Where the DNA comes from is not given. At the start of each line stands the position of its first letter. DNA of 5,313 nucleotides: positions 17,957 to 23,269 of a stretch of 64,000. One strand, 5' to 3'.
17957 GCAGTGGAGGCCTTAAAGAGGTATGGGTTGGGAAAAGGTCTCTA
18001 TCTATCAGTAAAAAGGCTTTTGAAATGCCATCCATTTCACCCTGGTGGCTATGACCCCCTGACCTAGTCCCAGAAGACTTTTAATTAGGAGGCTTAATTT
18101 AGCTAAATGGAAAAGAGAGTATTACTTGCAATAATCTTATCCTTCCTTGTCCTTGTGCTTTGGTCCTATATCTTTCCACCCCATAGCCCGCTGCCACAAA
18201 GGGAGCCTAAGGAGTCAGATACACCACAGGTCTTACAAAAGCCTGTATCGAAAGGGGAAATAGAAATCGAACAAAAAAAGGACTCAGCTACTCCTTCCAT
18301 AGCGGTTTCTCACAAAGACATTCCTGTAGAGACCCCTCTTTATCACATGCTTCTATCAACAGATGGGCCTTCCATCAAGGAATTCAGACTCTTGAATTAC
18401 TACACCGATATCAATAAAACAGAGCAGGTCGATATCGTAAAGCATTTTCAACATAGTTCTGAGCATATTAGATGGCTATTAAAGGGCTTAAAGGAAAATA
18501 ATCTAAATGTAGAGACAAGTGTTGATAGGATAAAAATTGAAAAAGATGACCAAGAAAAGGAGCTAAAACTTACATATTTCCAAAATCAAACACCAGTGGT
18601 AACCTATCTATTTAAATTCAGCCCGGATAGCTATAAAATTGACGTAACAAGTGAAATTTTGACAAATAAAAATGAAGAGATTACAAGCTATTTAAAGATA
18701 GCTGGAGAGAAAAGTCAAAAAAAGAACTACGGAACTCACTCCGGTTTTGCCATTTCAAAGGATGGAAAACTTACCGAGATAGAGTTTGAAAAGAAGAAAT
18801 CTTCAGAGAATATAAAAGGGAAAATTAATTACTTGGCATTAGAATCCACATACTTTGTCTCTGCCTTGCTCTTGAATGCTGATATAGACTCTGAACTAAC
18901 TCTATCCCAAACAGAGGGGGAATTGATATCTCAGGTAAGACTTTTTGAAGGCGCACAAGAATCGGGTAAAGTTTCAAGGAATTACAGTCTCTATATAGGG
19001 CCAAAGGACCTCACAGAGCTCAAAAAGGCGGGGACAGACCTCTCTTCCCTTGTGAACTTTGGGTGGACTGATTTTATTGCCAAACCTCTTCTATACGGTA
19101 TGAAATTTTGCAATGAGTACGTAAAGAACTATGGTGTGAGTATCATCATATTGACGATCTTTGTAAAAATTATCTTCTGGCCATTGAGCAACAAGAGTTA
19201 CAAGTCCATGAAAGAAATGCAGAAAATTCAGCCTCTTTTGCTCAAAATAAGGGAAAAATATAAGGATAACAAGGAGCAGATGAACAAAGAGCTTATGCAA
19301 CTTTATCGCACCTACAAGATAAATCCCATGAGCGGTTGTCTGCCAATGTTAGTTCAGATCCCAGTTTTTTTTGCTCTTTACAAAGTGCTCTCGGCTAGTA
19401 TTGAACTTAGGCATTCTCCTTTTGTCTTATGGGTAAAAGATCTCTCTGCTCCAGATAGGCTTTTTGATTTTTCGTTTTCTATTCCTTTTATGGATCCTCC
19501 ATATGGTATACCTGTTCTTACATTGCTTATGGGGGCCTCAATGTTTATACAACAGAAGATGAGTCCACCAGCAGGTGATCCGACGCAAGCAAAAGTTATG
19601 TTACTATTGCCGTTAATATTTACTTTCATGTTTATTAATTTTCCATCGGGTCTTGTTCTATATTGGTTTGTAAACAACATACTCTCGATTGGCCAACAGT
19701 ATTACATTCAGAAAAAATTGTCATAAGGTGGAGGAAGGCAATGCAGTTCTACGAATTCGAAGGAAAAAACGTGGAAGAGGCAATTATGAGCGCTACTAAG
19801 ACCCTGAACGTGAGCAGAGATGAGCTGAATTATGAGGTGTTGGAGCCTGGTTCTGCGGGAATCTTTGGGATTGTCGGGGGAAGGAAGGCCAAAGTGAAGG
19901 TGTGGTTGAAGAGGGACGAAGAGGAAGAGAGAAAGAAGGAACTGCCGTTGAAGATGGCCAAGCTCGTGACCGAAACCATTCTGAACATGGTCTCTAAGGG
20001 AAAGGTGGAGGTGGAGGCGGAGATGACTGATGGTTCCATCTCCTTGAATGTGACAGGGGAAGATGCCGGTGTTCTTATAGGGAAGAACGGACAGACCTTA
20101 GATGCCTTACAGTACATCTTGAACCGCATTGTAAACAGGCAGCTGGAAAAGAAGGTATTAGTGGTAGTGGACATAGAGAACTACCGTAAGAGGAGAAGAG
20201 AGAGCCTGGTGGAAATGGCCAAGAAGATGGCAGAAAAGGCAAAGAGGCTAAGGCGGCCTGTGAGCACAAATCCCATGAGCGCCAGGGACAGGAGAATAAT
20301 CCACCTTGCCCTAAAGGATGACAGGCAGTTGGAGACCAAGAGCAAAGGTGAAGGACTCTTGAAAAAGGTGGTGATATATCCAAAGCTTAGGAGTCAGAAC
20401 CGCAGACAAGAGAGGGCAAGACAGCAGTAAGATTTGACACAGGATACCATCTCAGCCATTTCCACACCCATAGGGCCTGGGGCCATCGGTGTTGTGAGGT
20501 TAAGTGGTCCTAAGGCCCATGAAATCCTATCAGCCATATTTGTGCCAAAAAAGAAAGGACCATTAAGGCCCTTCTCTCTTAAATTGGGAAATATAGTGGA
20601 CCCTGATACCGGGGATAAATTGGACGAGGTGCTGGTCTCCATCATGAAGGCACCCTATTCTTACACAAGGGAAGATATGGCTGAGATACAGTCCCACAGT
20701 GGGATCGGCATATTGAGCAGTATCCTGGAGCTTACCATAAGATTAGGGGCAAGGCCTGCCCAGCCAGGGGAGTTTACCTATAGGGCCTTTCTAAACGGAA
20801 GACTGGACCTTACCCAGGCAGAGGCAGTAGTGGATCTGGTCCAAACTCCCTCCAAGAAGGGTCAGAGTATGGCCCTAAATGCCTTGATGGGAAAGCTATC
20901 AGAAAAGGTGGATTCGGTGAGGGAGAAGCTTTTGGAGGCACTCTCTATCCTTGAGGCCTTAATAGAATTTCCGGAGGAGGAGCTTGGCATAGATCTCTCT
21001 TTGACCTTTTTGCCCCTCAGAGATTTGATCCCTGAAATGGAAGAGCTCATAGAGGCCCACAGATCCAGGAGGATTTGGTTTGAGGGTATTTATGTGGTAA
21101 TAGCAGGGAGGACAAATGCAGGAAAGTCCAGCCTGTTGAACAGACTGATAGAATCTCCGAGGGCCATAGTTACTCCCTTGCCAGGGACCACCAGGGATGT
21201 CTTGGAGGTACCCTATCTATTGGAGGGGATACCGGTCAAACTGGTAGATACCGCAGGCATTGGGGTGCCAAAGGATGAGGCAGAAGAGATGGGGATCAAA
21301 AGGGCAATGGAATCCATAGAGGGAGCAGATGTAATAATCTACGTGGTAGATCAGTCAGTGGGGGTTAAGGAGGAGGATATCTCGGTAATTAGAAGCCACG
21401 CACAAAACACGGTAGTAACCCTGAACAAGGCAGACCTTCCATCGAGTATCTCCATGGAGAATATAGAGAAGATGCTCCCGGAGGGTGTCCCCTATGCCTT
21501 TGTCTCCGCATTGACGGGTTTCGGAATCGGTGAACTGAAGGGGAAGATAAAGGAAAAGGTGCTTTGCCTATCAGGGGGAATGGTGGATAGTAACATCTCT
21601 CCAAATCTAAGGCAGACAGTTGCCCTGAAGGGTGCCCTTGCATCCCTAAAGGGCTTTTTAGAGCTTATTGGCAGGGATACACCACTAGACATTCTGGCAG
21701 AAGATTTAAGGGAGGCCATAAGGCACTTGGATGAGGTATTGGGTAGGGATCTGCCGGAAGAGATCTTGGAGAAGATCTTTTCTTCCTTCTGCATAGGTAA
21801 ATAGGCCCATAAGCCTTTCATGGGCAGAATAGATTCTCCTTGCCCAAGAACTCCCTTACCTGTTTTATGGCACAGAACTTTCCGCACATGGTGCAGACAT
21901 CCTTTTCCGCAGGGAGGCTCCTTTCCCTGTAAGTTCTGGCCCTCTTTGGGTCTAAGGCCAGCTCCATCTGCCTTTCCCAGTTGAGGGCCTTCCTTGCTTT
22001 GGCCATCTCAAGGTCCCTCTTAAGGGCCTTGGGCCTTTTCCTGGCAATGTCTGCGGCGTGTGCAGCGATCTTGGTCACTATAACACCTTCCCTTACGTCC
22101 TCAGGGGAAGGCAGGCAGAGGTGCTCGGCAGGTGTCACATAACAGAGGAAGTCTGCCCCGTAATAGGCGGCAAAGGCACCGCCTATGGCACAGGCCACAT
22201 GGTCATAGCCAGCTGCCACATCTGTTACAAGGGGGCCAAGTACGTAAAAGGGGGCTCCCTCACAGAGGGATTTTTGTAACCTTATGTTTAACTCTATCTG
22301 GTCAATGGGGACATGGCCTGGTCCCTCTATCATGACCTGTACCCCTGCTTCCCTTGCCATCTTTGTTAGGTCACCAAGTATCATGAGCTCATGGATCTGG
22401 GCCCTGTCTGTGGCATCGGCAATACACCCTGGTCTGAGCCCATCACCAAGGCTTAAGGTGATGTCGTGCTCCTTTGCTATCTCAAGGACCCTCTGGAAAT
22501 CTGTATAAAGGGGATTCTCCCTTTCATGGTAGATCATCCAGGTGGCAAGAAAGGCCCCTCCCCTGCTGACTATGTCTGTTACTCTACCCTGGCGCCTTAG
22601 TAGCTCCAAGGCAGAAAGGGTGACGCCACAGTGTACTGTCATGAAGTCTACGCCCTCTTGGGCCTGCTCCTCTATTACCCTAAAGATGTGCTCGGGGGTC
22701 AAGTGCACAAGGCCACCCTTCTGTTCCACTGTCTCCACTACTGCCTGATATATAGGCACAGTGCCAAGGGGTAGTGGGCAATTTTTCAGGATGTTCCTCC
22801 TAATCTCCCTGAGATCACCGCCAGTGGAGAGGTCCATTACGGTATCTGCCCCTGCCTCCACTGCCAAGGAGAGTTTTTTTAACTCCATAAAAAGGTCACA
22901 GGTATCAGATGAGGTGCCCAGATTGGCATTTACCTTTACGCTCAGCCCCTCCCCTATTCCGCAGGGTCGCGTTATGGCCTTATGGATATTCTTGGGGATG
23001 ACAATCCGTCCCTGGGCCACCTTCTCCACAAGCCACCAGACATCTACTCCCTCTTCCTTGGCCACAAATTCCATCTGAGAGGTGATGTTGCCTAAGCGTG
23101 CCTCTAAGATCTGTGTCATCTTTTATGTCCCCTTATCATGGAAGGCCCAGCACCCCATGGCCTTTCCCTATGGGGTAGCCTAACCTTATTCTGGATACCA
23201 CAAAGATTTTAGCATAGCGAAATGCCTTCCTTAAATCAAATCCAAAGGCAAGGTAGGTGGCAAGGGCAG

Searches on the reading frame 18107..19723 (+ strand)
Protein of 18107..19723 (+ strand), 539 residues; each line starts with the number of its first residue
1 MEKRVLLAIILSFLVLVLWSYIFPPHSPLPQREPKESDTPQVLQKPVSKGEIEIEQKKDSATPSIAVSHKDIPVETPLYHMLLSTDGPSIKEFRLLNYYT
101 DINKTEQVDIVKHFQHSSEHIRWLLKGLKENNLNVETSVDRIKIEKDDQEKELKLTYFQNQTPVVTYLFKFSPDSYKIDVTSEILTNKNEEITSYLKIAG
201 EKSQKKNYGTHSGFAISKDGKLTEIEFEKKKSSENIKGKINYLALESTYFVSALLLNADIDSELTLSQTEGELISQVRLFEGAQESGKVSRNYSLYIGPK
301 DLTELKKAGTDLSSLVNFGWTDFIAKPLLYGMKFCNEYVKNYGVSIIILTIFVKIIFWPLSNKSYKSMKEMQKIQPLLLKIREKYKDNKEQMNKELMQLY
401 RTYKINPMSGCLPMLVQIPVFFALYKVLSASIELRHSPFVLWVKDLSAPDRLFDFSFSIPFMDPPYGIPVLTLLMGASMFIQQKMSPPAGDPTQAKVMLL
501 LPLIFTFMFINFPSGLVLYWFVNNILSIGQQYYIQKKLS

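Call 64: search_protein_families(library=pfam, proteins=[window:18107-19723:+], max_evalue=0.00001)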
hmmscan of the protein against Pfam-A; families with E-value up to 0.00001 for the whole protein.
window:18107-19723:+ (539 aa): 3 families
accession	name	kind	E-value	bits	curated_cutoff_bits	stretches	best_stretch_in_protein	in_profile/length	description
PF02096.25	60KD_IMP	-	4.4e-66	222.3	35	1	342-536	1-163/163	60Kd inner membrane protein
PF14849.12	YidC_periplas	-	8.7e-31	108.3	24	1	72-329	2-281/283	YidC periplasmic domain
PF00558.24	Vpu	-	7.9e-06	26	24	1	342-400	7-69/81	Vpu protein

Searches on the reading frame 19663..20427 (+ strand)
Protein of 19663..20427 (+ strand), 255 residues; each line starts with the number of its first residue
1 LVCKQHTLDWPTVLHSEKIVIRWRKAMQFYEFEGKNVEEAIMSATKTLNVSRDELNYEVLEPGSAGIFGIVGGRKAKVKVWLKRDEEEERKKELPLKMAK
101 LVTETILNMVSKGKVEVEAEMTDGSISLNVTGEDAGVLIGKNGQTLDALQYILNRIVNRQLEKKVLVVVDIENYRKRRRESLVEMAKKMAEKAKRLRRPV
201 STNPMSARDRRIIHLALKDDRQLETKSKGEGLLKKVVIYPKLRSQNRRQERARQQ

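Call 64: search_protein_families(library=pfam, proteins=[window:19663-20427:+], max_evalue=0.00001)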
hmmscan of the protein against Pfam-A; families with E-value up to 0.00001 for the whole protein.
window:19663-20427:+ (255 aa): 3 families
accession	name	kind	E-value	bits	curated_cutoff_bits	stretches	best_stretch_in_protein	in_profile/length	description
PF14804.11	Jag_N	-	7.9e-20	71.5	25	1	32-81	1-49/50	Jag N-terminus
PF01424.28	R3H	-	4.4e-16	59.1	26.8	1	180-240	1-60/60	R3H domain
PF13083.13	KH_KhpA-B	-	1.9e-15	57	32.1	1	101-167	3-71/73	KhpA/KhpB, KH domain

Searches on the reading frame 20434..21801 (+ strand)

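Call 64: search_protein_families(library=pfam, proteins=[window:20434-21801:+], max_evalue=0.00001)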
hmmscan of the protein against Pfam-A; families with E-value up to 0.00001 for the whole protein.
window:20434-21801:+ (456 aa): 7 families
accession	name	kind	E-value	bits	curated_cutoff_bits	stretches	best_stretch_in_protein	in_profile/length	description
PF12631.12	MnmE_helical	-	9.5e-43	147.2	40.1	1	126-453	1-211/211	MnmE helical domain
PF10396.14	TrmE_N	-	2.5e-38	131.3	29.8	1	5-123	1-117/117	GTP-binding protein TrmE N-terminus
PF01926.29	MMR_HSR1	-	1.3e-25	90.2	21.9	1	221-332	2-113/113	50S ribosome-binding GTPase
PF02421.24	FeoB_N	-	7.5e-09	35.7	27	1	220-371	2-155/156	Ferrous iron transport protein B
PF03193.22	RsgA_GTPase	-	9.1e-08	32.6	30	0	320-381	50-113/174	RsgA GTPase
PF00350.29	Dynamin_N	-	3.4e-07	30.9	27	0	221-258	1-37/168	Dynamin family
PF00009.33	GTP_EFTU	-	1.4e-06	28.5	26.5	0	291-369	86-179/188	Elongation factor Tu GTP binding domain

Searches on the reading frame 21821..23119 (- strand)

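Call 64: search_protein_families(library=pfam, proteins=[window:21821-23119:-], max_evalue=0.00001)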
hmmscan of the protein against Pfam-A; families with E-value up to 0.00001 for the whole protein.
window:21821-23119:- (433 aa): 1 family
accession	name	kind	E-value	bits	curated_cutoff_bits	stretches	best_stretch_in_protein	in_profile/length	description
PF01964.24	ThiC_Rad_SAM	-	1.1e-199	664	25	1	2-422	1-419/420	Radical SAM ThiC family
